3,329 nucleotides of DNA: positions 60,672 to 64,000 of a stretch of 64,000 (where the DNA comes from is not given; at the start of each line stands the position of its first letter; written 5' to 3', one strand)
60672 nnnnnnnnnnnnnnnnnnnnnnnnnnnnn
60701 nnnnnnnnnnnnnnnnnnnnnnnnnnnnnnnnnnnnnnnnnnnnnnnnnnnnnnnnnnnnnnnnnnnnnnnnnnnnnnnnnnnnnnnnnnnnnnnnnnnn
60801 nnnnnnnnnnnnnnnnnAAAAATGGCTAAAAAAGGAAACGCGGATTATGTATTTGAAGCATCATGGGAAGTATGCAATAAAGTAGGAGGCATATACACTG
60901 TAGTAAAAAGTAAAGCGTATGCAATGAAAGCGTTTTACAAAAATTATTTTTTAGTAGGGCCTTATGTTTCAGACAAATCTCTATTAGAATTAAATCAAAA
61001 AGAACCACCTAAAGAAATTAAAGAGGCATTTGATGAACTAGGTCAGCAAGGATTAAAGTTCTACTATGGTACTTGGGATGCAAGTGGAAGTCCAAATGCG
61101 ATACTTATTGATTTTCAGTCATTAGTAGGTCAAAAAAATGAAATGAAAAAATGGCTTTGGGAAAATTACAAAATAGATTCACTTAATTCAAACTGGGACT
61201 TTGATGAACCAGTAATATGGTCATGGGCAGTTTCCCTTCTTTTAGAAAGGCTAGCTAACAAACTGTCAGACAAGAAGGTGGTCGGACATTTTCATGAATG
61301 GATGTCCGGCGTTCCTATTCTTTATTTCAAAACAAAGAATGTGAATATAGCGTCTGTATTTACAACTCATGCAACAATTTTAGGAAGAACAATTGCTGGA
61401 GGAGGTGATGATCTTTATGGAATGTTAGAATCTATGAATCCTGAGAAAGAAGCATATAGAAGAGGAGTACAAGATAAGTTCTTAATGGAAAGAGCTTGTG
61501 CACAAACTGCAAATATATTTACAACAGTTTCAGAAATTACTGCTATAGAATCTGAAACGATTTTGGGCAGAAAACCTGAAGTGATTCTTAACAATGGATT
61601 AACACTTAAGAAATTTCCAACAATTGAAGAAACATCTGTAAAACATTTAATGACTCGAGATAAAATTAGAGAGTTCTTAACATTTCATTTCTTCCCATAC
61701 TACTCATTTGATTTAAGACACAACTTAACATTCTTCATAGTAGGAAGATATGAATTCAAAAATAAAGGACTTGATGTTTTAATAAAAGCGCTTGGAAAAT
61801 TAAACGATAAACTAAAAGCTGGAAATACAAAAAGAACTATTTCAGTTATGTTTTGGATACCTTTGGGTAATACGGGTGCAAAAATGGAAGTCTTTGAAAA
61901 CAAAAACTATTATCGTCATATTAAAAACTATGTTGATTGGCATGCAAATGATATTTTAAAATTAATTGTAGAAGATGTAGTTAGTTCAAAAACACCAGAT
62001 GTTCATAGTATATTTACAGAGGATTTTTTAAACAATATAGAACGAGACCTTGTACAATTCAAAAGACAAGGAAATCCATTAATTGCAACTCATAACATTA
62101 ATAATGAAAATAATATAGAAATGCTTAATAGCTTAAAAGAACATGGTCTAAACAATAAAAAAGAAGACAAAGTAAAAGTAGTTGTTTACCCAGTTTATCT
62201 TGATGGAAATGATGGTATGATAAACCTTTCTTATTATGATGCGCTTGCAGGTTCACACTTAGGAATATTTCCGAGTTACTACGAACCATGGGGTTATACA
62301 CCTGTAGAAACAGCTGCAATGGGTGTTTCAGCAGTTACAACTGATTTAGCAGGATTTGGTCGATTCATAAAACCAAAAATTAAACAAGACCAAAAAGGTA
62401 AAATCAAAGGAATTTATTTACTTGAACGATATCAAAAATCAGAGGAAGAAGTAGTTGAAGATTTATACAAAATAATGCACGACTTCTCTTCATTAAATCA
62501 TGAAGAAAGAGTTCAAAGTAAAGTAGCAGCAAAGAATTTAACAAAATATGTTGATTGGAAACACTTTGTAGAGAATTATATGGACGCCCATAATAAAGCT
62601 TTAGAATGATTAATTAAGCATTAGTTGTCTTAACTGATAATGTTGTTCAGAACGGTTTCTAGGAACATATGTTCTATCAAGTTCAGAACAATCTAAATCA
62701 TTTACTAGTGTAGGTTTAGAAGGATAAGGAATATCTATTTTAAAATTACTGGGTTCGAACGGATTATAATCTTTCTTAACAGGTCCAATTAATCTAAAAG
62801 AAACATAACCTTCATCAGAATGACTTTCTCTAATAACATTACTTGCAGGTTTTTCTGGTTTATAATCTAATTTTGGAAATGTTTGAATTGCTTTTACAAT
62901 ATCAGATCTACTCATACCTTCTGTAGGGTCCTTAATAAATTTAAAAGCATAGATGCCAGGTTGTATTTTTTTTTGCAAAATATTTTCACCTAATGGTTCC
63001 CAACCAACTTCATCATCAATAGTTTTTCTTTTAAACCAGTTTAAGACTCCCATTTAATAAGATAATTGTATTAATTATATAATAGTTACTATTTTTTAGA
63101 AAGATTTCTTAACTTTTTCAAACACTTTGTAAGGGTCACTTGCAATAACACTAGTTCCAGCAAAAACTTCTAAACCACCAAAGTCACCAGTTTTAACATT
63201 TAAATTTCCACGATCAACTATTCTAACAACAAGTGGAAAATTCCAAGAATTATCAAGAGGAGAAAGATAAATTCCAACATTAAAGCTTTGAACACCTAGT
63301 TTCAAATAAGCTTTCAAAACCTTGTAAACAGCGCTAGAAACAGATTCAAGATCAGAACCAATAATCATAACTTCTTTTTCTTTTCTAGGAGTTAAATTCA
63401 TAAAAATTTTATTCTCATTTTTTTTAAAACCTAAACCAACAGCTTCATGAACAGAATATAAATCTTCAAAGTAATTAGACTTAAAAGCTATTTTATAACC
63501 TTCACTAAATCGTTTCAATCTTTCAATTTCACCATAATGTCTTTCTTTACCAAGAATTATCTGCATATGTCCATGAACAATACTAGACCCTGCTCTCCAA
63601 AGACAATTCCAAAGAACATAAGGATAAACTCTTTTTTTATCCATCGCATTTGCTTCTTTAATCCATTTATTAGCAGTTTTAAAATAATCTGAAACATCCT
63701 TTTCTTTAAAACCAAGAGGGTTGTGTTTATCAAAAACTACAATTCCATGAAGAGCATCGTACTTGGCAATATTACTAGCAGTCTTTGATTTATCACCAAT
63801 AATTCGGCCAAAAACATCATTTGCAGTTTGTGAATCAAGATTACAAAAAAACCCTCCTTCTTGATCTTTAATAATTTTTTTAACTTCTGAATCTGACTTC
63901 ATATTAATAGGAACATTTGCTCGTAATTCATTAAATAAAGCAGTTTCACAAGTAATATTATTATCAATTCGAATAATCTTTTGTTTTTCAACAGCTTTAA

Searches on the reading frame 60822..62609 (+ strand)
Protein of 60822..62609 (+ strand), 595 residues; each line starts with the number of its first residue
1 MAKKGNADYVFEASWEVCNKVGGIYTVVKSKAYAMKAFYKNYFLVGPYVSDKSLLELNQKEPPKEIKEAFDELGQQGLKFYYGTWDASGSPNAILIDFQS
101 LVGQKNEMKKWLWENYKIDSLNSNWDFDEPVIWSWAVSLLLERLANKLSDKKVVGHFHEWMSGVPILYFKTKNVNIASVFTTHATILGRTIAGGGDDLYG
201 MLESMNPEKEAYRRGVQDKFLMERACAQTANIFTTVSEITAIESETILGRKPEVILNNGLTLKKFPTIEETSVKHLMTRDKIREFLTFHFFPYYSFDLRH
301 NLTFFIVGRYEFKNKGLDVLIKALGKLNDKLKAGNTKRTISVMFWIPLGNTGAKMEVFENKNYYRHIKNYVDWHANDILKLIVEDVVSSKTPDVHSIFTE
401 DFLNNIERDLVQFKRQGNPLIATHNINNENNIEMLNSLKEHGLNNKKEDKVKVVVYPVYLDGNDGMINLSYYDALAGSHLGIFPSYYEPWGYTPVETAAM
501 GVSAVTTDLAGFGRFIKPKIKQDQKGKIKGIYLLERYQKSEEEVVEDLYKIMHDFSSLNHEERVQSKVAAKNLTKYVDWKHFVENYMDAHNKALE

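Call 8: search_protein_families(library=pfam, proteins=[window:60822-62609:+], max_evalue=0.001)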
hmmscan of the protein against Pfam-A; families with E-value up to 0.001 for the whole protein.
window:60822-62609:+ (595 aa): 5 families
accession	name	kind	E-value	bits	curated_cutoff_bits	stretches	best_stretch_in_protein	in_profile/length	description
PF05693.19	Glycogen_syn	-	6.2e-156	521.1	27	1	12-595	1-584/639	Glycogen synthase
PF08323.17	Glyco_transf_5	-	4.9e-08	33.4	22.7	1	13-243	5-223/239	Starch synthase catalytic domain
PF00534.26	Glycos_transf_1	-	7.4e-08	32.6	26.4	1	475-519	90-134/172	Glycosyl transferases group 1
PF13692.12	Glyco_trans_1_4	-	2.4e-07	31.6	27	1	473-519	72-118/142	Glycosyl transferases group 1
PF20706.3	GT4-conflict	-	3.4e-05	23.4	26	0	473-558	277-361/385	Family 4 Glycosyltransferase in conflict systems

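Call 53: find_encoding_contigs(protein=window:60822-62609:+, flank=10000, max_places=3)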
Protein window:60822-62609:+ (595 aa): 19 contigs read that carry it; 3 places shown.
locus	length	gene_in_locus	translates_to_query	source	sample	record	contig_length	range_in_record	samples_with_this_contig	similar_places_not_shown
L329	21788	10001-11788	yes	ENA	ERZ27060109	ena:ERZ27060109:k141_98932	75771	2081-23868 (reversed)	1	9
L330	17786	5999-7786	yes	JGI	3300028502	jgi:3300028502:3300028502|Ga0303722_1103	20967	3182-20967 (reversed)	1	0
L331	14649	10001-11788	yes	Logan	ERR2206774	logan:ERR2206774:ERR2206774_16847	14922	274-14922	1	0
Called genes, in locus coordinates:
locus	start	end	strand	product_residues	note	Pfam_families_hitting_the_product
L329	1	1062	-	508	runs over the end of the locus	PF01935:DUF87, PF12846:AAA_10 (faint)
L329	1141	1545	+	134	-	PF00293:NUDIX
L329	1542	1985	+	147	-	-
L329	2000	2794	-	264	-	PF06745:ATPase, PF23442:DUF7125 (faint)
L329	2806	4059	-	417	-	PF13517:FG-GAP_3 (faint), PF14783:BBS2_Mid (faint), PF23743:Beta-prop_BBS7 (faint), PF13570:Beta-prop_ACSF4, PF25292:Beta-prop_CGLA (weak), PF13360:PQQ_2, PF25292:Beta-prop_CGLA, PF13570:Beta-prop_ACSF4 (weak), +4 more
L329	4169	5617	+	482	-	PF07690:MFS_1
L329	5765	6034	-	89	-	-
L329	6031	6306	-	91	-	-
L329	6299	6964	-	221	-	PF25212:HVO_A0114 (faint)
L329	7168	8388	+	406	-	PF08323:Glyco_transf_5, PF13439:Glyco_transf_4, PF13579:Glyco_trans_4_4, PF20706:GT4-conflict, PF00534:Glycos_transf_1, PF13692:Glyco_trans_1_4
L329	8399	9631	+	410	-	PF03065:Glyco_hydro_57, PF01522:Polysacc_deac_1 (weak)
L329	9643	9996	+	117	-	PF19027:DUF5752 (faint)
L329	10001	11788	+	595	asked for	PF05693:Glycogen_syn, PF08323:Glyco_transf_5, PF00534:Glycos_transf_1 (faint), PF13692:Glyco_trans_1_4 (faint)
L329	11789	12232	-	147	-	-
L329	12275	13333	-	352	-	-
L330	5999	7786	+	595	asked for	PF05693:Glycogen_syn, PF08323:Glyco_transf_5, PF00534:Glycos_transf_1 (faint), PF13692:Glyco_trans_1_4 (faint)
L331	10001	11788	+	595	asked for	PF05693:Glycogen_syn, PF08323:Glyco_transf_5, PF00534:Glycos_transf_1 (faint), PF13692:Glyco_trans_1_4 (faint)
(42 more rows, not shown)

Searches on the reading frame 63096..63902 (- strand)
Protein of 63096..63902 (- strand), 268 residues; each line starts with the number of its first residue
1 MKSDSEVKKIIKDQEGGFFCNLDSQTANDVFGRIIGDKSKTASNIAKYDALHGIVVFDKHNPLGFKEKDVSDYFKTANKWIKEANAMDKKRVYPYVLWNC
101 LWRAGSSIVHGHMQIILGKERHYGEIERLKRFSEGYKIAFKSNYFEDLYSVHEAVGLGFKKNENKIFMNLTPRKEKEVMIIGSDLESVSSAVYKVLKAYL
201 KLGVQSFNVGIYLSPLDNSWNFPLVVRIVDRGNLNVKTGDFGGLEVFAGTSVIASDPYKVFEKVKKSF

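Call 51: find_encoding_contigs(protein=window:63096-63902:-, flank=10000, max_places=3)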
Protein window:63096-63902:- (268 aa): no gene with exactly this product is on record in the collection.
